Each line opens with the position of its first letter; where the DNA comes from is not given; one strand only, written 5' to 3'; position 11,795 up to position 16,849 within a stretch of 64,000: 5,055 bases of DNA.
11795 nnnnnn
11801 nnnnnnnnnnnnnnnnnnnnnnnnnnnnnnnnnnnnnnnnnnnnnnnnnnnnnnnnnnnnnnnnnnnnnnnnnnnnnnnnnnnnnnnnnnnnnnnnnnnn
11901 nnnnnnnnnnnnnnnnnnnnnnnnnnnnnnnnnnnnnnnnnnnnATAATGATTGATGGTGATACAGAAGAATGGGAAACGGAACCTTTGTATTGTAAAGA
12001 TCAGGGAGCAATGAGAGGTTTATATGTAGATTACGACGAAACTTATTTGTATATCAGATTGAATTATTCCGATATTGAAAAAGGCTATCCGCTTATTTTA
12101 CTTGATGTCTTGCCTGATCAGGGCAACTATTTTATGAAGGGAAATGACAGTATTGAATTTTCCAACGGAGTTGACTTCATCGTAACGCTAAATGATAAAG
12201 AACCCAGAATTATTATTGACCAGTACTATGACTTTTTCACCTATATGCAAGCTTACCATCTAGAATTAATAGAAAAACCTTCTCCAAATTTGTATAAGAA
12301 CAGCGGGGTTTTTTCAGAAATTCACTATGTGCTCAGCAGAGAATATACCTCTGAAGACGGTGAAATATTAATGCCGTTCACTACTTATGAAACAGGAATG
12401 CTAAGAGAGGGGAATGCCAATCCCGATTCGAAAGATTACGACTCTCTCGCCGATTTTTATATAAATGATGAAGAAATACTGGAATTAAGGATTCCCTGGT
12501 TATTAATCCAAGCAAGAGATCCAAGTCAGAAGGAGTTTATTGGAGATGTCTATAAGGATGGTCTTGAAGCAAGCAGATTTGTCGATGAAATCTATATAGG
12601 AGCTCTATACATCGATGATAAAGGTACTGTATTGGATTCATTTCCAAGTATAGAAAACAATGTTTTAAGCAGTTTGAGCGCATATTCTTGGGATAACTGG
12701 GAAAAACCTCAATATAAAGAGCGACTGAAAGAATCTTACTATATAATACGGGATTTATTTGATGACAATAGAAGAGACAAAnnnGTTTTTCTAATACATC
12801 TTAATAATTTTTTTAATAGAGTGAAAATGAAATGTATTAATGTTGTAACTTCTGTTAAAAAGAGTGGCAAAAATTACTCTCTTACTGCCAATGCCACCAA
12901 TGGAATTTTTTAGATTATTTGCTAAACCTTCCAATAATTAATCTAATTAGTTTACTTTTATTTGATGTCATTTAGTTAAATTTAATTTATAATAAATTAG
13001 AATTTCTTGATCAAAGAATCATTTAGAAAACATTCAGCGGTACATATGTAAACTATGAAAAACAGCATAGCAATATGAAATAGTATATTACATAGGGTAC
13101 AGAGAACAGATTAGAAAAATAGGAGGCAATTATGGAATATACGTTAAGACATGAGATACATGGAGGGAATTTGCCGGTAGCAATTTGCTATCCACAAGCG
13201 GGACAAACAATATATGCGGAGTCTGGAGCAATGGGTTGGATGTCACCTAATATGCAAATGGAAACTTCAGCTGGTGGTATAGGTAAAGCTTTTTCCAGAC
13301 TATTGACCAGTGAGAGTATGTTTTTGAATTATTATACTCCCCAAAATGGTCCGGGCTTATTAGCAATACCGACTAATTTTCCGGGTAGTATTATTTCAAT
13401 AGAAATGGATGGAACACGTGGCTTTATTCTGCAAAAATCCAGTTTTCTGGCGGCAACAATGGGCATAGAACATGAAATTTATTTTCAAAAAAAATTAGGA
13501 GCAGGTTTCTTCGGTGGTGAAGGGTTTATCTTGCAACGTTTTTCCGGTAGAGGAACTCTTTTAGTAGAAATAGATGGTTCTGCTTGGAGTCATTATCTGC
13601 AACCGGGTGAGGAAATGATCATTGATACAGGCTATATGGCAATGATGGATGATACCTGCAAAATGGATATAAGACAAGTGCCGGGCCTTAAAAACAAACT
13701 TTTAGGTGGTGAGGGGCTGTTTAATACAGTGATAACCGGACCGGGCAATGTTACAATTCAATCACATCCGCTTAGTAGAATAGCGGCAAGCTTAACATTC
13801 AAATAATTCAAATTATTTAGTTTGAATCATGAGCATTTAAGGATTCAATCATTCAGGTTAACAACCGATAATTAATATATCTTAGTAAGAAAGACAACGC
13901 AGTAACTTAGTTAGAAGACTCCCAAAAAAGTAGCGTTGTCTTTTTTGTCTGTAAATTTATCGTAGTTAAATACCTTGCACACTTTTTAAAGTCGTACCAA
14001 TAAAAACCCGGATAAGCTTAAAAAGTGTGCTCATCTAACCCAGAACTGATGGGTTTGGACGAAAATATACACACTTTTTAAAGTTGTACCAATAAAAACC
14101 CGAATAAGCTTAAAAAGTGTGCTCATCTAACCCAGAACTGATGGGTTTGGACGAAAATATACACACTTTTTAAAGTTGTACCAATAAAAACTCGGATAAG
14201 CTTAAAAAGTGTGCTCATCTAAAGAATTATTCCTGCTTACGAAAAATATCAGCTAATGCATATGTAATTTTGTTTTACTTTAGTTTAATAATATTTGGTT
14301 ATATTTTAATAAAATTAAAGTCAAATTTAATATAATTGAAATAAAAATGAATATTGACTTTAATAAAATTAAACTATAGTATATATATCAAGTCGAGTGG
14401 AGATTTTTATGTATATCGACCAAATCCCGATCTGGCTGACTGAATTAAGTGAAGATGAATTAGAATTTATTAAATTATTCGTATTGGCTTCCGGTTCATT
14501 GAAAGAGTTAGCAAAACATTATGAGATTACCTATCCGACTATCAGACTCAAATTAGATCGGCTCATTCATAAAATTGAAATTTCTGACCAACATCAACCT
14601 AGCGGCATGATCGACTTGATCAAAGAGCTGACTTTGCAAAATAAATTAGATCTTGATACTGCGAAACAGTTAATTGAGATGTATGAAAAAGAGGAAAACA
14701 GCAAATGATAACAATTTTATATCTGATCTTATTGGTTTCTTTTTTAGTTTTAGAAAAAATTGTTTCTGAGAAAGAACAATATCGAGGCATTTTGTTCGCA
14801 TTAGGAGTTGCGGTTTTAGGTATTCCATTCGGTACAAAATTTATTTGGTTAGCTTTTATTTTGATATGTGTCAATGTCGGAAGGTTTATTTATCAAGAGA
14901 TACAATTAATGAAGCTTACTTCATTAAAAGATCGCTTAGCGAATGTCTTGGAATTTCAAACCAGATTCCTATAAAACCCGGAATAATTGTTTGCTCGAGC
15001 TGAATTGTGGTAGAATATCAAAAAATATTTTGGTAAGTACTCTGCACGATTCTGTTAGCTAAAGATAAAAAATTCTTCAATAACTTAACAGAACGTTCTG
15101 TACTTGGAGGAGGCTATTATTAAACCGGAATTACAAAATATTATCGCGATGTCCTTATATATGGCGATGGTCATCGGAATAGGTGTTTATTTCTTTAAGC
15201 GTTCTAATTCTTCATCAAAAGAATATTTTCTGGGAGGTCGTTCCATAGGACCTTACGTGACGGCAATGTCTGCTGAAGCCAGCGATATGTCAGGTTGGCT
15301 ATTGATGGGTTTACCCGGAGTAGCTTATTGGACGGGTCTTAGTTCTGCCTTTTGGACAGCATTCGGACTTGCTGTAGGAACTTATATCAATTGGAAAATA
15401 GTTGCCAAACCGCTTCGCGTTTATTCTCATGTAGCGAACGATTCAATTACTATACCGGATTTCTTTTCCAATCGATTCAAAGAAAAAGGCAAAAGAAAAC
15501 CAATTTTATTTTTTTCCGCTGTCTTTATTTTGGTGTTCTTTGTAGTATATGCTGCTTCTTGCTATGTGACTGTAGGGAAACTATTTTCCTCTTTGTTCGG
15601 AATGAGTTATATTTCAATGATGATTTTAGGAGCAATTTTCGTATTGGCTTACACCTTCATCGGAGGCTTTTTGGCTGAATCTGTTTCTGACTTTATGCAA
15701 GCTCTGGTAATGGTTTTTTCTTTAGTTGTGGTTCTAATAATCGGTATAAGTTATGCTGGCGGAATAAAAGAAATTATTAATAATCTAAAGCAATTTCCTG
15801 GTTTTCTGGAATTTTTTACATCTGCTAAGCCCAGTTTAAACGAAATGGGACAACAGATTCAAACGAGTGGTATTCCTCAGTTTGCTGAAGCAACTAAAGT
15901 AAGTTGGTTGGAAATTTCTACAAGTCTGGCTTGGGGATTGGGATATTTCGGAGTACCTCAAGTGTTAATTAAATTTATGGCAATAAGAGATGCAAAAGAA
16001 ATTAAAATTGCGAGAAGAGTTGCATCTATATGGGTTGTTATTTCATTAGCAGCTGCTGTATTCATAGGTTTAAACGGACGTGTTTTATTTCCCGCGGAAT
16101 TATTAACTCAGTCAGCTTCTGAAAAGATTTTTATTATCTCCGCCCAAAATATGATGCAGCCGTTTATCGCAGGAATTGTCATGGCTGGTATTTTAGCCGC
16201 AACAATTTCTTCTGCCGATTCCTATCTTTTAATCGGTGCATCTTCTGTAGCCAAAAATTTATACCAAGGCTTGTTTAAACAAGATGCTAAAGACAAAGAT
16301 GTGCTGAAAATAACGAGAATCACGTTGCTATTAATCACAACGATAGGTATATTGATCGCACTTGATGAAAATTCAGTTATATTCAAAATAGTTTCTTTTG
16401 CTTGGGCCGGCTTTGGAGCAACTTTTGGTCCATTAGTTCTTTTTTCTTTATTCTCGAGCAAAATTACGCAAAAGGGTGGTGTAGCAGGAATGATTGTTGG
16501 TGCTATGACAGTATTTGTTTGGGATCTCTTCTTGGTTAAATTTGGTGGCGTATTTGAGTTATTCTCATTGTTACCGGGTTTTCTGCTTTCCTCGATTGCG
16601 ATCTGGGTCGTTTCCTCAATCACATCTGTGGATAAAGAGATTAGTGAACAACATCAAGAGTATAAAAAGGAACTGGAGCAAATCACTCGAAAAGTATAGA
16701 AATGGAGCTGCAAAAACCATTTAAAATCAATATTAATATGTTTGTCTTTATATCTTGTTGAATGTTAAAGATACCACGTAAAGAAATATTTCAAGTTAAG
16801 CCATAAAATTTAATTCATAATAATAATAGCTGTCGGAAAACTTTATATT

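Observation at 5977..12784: Compact c-di-GMP-associated, synthase-dependent exopolysaccharide operon with a non-canonical accessory set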

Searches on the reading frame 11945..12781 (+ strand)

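Call 55: search_protein_families(library=pfam, proteins=[window:11945-12781:+], max_evalue=10)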
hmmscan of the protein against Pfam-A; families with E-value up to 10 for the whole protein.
seq(279 aa): 1 family
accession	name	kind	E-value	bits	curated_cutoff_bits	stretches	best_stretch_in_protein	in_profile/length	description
PF03759.18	PRONE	-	0.27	10.5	27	1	172-275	187-286/361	PRONE (Plant-specific Rop nucleotide exchanger)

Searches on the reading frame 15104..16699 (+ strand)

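Call 6: search_protein_families(library=pfam, proteins=[window:15104-16699:+], max_evalue=0.01)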
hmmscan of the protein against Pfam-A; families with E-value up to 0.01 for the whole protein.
window:15104-16699:+ (531 aa): 1 family
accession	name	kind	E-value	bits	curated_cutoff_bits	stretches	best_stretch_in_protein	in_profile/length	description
PF00474.23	SSF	-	3.2e-81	273.7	22.8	1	41-466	1-406/406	Sodium:solute symporter family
